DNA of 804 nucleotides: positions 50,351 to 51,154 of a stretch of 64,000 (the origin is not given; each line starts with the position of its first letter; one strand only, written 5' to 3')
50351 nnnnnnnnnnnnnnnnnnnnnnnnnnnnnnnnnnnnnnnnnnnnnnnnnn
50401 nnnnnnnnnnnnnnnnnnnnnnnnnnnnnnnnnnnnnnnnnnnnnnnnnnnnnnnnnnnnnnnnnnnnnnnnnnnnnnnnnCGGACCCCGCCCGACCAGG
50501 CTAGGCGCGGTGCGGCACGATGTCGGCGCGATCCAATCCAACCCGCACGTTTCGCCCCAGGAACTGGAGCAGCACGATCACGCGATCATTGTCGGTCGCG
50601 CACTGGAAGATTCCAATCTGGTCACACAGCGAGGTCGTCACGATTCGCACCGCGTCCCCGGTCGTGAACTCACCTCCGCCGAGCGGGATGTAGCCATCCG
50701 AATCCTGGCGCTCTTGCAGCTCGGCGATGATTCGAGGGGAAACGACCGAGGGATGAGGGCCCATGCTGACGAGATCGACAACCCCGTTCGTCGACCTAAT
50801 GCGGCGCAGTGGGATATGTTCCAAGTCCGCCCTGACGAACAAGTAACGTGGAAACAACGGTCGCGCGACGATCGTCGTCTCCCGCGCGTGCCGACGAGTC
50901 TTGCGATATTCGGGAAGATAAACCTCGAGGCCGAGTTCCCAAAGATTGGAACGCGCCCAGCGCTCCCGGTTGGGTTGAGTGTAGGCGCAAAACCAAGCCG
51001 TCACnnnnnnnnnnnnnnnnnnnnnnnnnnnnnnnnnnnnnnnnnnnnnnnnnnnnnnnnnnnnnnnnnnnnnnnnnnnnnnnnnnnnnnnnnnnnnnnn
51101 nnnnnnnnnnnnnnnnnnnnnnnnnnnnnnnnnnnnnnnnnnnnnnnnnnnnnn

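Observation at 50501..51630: Locus-adjacent NusG paralog co-transcribed with a wHTH regulator: candidate processive antiterminator for the 30-kb glycan operon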

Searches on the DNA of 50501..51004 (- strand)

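Call 75: search_rna_families(source=L052, start=10450, end=10750, threshold=evalue, max_evalue=10, show_alignments=2)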
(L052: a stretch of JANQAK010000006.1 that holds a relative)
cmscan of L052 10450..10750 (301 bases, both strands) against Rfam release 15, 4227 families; matches with E-value up to 10: 2.
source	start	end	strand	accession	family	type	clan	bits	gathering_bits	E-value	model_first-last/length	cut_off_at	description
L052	10459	10569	+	RF02829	Scr4115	Gene; sRNA;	-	17.2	58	6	1-109/109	no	Streptomyces RNA 4115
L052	10571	10609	-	RF00032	Histone3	Cis-reg;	-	11.4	34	6.1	1-46/46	no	Histone 3' UTR stem-loop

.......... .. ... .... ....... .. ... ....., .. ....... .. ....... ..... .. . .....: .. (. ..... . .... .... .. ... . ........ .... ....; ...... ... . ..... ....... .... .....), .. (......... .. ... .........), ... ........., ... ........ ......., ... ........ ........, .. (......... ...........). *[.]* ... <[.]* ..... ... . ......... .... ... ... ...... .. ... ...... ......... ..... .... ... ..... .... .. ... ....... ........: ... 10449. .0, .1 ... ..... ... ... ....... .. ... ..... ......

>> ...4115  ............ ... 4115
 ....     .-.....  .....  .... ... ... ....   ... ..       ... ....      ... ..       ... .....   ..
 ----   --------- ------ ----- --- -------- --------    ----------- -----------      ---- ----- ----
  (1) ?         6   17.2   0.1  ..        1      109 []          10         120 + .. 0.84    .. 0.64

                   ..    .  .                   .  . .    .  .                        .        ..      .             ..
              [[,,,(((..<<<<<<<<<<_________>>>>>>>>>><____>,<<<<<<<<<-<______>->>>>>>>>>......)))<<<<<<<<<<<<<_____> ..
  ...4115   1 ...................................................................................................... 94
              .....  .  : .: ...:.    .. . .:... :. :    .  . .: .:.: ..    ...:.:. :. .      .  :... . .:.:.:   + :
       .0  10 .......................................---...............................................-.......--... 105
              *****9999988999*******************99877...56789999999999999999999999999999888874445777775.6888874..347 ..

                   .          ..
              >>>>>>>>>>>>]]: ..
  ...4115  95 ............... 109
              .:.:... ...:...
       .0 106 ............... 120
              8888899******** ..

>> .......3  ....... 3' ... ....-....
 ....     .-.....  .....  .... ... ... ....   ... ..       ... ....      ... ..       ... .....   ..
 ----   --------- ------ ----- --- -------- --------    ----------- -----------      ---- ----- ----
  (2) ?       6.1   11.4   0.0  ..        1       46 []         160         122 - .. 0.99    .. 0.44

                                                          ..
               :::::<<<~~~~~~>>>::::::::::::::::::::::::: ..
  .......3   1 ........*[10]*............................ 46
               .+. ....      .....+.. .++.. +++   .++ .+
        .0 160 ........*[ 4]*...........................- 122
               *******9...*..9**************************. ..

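Call 76: search_rna_families(sources=[L066, L083, L013], threshold=gathering)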
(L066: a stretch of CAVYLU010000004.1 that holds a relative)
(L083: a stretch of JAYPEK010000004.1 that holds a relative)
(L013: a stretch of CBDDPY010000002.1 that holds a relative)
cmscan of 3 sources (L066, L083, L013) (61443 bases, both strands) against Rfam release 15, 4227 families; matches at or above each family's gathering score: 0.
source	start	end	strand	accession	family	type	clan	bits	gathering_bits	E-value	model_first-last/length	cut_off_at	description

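Call 79: build_rna_model(alignment_id=A3, structure=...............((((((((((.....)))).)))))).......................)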
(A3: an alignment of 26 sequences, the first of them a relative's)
Model R1 built from alignment A3 (26 sequences, 64 columns); structure: as given.
model positions 63; base pairs 10; branch points 0; effective number of sequences 26; information 0.639 bits per position. Calibrated on 0.2 Mb of random sequence (short: E-values are rough).
structure used (alignment columns):
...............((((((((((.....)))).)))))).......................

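Call 80: search_with_rna_model(model_id=R1, source=window, filters=off, max_evalue=10, show_alignments=3)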
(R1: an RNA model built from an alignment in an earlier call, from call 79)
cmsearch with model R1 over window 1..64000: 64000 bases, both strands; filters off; matches with E-value up to 10: 22.
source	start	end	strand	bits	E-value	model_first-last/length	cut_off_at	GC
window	35013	35050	-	10.6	0.11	1-63/63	no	0.47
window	31346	31407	-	10.4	0.13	1-63/63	no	0.65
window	7543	7591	-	9.8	0.2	1-63/63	no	0.59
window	9600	9636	-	9.2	0.3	1-63/63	no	0.51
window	32523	32556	-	8.7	0.45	1-63/63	no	0.56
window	40710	40772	+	6.7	2.1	1-63/63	no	0.62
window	709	739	+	6.6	2.3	1-63/63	no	0.39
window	27450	27490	+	6.2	3.1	1-63/63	no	0.56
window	32258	32306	+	5.9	3.9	1-63/63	no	0.59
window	49327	49369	+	5.8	4.2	1-63/63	no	0.7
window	62756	62796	-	5.7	4.7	1-63/63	no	0.61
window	30217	30259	-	5.5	5.4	1-63/63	no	0.53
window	12190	12226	+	5.4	5.6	1-63/63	no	0.7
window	12846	12882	-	5.3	6.2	1-63/63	no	0.43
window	298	331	-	5.2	6.6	1-63/63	no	0.59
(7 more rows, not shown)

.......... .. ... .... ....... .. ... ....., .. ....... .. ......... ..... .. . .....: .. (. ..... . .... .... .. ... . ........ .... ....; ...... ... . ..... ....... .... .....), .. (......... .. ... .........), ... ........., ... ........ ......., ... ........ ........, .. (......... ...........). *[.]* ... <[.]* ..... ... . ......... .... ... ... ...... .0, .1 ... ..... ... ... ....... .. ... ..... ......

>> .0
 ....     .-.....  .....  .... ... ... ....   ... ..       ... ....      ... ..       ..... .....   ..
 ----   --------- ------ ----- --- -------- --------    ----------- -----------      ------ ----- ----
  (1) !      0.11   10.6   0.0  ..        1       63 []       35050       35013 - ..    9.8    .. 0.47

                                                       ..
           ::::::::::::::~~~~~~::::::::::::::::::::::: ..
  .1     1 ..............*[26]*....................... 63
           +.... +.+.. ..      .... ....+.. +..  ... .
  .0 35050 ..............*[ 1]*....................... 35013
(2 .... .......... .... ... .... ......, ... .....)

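Call 81: search_with_rna_model(model_id=R1, sources=[L005, L006, L007, L008, L010, L012, L013, L015, L016, L017, L018, L019, L020, L021, L023, L025, L026, L027, L028, L030, L031, L032, L033, L034, L036, L037, L038, L039, L040, L041, L042, L044, L045, L047, L048, L049, L052, L053, L054, L056, L057, L058, L060, L061, L062, L063, L064, L065, L066, L067, L068, L069, L070, L072, L073, L074, L075, L076, L077, L079, L080, L081, L083, L084], max_evalue=1, make_alignment=true)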
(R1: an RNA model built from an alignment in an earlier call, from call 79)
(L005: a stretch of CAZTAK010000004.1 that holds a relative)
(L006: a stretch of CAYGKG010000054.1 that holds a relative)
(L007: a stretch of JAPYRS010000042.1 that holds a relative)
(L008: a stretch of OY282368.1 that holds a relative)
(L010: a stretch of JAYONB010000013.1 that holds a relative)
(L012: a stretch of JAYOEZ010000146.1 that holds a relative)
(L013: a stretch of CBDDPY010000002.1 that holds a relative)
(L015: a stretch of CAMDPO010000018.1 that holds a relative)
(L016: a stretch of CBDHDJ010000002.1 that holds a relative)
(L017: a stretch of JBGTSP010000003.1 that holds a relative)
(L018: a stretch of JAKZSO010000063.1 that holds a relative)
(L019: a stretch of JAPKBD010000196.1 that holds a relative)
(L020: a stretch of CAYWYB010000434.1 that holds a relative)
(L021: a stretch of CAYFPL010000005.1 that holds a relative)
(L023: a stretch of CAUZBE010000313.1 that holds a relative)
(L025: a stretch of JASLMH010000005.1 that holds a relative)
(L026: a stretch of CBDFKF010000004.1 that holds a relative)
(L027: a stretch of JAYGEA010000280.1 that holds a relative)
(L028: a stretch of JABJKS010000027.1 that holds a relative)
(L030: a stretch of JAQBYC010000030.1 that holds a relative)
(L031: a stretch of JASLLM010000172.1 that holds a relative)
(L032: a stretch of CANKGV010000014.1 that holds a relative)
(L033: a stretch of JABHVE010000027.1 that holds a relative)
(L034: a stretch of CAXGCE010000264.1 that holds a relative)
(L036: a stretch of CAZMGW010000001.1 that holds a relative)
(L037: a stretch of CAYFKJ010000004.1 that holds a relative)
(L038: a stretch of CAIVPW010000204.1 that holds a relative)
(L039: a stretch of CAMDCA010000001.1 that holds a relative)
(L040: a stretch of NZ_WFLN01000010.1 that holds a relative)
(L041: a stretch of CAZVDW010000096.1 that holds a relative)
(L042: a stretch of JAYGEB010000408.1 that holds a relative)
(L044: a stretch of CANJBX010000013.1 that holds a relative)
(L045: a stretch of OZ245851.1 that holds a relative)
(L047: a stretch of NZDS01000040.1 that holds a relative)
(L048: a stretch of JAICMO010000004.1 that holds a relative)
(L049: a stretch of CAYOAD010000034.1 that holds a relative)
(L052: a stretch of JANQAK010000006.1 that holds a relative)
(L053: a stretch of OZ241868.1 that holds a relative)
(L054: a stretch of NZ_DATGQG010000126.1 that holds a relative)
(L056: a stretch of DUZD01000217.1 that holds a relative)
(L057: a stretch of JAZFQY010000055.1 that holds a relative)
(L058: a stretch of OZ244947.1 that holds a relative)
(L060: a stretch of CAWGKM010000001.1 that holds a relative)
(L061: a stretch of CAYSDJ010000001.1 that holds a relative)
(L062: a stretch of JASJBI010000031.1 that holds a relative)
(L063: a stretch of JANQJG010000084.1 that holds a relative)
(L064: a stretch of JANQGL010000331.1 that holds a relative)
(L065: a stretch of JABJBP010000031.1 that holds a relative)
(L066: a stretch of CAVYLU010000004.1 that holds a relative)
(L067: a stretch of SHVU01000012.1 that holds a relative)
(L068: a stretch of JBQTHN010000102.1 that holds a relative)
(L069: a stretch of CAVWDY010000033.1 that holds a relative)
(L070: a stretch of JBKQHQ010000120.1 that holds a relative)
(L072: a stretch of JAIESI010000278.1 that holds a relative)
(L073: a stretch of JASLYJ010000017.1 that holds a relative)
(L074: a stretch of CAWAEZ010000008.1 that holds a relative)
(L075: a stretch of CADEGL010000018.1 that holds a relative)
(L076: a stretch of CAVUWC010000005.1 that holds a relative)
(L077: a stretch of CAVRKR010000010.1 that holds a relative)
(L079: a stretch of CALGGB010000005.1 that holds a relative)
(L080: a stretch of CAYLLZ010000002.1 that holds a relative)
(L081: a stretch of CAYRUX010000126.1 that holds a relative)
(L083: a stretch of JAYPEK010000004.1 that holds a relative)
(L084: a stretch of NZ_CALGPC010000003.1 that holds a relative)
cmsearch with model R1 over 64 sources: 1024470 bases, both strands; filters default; matches with E-value up to 1: 39.
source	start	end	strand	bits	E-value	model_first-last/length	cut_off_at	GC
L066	10539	10601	+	59.6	8.7e-17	1-63/63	no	0.54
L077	10529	10591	+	57.6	4.1e-16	1-63/63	no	0.49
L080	10522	10584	+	56.8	7.7e-16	1-63/63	no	0.56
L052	10526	10588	+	55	3.1e-15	1-63/63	no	0.49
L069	11331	11393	+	54.9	3.3e-15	1-63/63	no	0.54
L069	1775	1837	+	54.6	4.1e-15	1-63/63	no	0.54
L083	10518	10580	+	54.2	5.6e-15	1-63/63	no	0.59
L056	6196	6258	+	51.5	4.5e-14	1-63/63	no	0.63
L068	10514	10576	+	49.1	2.7e-13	1-63/63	no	0.62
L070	10506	10568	+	47.9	6.7e-13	1-63/63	no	0.6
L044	2453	2515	+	47.8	7.6e-13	1-63/63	no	0.44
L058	10511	10575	+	46.1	2.7e-12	1-63/63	no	0.54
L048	3831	3893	+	45.3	5.1e-12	1-63/63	no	0.63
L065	7263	7325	+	44.8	7.6e-12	1-63/63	no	0.51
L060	10539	10601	+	44.5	9.6e-12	1-63/63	no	0.59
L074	10525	10587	+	44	1.3e-11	1-63/63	no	0.54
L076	12121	12183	+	43.2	2.6e-11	1-63/63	no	0.68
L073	9098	9160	-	42.7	3.7e-11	1-63/63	no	0.59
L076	10527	10589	+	42.5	4.3e-11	1-63/63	no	0.65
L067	10530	10589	+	42.2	5.4e-11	1-63/63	no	0.58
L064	1643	1705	+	39.9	3.2e-10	1-63/63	no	0.76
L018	3515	3577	+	39.1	5.7e-10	1-63/63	no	0.67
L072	4754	4816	+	38.6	8.3e-10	1-63/63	no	0.6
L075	19145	19207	+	37.3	2.4e-09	1-63/63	no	0.68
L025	10526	10588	+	36.2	5.4e-09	1-63/63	no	0.75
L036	10513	10575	+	34.3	2.2e-08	1-63/63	no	0.49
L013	10509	10571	+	33.6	3.9e-08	1-63/63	no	0.6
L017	10515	10577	+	32.4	9.7e-08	1-63/63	no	0.81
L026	12892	12951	+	26.3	1.1e-05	1-63/63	no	0.72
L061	13588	13651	+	21.8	0.00032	1-63/63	no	0.61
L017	1152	1202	-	21.4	0.00045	1-63/63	no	0.69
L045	19668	19722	-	18.5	0.004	1-63/63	no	0.75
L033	13047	13109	+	15.9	0.03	1-63/63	no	0.7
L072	9655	9697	+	14.8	0.069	1-63/63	no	0.56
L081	11649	11693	+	14.2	0.11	1-63/63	no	0.44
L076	12774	12820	-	14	0.13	1-63/63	no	0.7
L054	4043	4088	-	13.6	0.17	1-63/63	no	0.59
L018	6129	6182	+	12.8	0.33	1-63/63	no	0.69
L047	15861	15912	-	12.7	0.33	1-63/63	no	0.81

Alignment A4: 39 matches aligned to the model, 74 columns, each read 5' to 3' on its own strand. Consensus structure (alignment columns), stored with it:
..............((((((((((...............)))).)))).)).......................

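Call 88: search_with_rna_model(model_id=R1, sources=[L085, L086, L087, L088, L089, L090, L091, L092, L093, L094, L095, L096, L097, L098, L099, L100, L101, L102, L103, L104, L105, L106, L107, L108, L109, L110, L111, L112, L113, L114, L115, L116, L117, L118, L119, L120, L121, L122, L123, L124, L125, L126, L127, L128, L129, L130, L131, L132, L133, L134, L135, L136, L137, L138, L139, L140, L141, L142, L143, L144, L145, L146, L147, L148, L149, L150, L151, L152, L153, L154, L155, L156, L157, L158, L159, L160, L161, L162, L163, L164], max_evalue=1, show_alignments=0)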
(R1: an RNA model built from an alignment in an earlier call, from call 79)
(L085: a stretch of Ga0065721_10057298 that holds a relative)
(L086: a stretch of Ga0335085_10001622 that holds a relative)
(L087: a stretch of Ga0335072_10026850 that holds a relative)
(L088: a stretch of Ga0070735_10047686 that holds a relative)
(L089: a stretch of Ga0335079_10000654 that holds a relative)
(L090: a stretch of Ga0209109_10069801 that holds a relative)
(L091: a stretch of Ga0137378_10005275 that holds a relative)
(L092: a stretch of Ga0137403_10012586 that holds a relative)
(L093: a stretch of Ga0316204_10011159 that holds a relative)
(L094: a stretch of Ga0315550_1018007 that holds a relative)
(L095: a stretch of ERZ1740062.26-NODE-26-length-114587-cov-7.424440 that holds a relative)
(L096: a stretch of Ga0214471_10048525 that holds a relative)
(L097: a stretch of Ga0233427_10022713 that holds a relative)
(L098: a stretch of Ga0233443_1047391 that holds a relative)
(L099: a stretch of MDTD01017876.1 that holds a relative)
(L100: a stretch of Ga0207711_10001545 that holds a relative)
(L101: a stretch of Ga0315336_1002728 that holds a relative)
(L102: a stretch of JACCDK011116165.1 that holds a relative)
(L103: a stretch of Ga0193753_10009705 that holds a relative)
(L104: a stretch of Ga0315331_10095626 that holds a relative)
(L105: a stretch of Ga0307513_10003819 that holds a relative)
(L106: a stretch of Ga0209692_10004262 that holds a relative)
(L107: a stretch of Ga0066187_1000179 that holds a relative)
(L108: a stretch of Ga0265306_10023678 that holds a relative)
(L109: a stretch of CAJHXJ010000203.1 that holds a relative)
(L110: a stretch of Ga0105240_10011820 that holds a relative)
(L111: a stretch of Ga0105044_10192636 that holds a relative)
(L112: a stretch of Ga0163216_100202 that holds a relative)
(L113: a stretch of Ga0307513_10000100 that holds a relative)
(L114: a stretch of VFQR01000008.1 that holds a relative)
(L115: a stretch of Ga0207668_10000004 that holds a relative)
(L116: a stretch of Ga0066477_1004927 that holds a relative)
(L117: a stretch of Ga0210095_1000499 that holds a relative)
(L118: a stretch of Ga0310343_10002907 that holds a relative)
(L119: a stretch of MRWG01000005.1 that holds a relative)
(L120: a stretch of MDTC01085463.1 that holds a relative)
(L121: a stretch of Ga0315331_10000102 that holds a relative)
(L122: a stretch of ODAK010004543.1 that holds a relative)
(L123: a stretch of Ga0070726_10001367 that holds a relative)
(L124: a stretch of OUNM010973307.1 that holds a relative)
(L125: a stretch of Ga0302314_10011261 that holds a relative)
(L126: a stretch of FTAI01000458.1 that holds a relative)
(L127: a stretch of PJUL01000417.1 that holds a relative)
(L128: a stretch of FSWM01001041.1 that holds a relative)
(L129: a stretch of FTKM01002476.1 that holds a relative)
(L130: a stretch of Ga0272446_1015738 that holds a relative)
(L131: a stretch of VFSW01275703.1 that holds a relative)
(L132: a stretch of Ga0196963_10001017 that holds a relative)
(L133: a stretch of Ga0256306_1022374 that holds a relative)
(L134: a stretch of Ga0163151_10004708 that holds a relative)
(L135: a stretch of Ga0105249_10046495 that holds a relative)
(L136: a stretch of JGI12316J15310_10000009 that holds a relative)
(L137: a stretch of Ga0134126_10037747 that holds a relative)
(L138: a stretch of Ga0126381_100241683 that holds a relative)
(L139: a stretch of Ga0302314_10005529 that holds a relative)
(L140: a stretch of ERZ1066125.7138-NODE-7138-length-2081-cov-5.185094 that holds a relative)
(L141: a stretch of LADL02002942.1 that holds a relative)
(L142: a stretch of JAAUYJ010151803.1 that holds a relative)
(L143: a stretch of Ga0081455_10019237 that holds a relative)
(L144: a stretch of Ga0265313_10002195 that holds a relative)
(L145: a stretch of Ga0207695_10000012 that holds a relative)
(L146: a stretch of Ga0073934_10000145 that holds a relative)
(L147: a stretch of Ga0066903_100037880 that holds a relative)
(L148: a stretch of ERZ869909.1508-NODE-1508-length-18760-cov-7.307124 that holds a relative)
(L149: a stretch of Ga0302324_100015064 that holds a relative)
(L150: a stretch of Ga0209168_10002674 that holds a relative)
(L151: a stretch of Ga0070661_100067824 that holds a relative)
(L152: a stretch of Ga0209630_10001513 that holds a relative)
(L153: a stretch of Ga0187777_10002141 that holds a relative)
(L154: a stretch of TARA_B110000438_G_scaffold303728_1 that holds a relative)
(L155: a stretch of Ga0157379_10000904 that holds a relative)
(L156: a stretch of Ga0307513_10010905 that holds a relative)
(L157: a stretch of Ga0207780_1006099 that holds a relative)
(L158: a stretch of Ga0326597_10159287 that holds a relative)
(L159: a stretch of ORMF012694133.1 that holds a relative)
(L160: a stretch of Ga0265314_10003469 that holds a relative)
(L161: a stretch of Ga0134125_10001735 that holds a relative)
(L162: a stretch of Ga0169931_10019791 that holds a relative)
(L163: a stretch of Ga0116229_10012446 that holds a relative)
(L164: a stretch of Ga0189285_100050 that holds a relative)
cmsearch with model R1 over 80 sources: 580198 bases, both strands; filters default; matches with E-value up to 1: 17.
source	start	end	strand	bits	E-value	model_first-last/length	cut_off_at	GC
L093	2011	2073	+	46.8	9e-13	1-63/63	no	0.56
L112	4846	4908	+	34.2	1.4e-08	1-63/63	no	0.56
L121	342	404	+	33.8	2e-08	1-63/63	no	0.6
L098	324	386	+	33.3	2.8e-08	1-63/63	no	0.52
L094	187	247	+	31.2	1.4e-07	1-63/63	no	0.49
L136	3865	3927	+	29.2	6.6e-07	1-63/63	no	0.57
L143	403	461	+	28.1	1.5e-06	1-63/63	no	0.63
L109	954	1020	+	24.5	2.4e-05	1-63/63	no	0.61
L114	2187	2245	+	23.7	4.4e-05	1-63/63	no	0.64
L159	988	1051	+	21.8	0.00018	1-63/63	no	0.66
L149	6770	6814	-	13.3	0.13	1-63/63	no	0.76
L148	273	328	+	13.2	0.13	1-63/63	no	0.64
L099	5724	5784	-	12.7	0.19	1-63/63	no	0.74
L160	8350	8376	-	12.3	0.27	15-41/63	no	0.67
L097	1061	1112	-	11.9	0.36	1-63/63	no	0.52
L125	1030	1058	+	11.8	0.4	15-43/63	no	0.86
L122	5723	5757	+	11.6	0.44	15-49/63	no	0.8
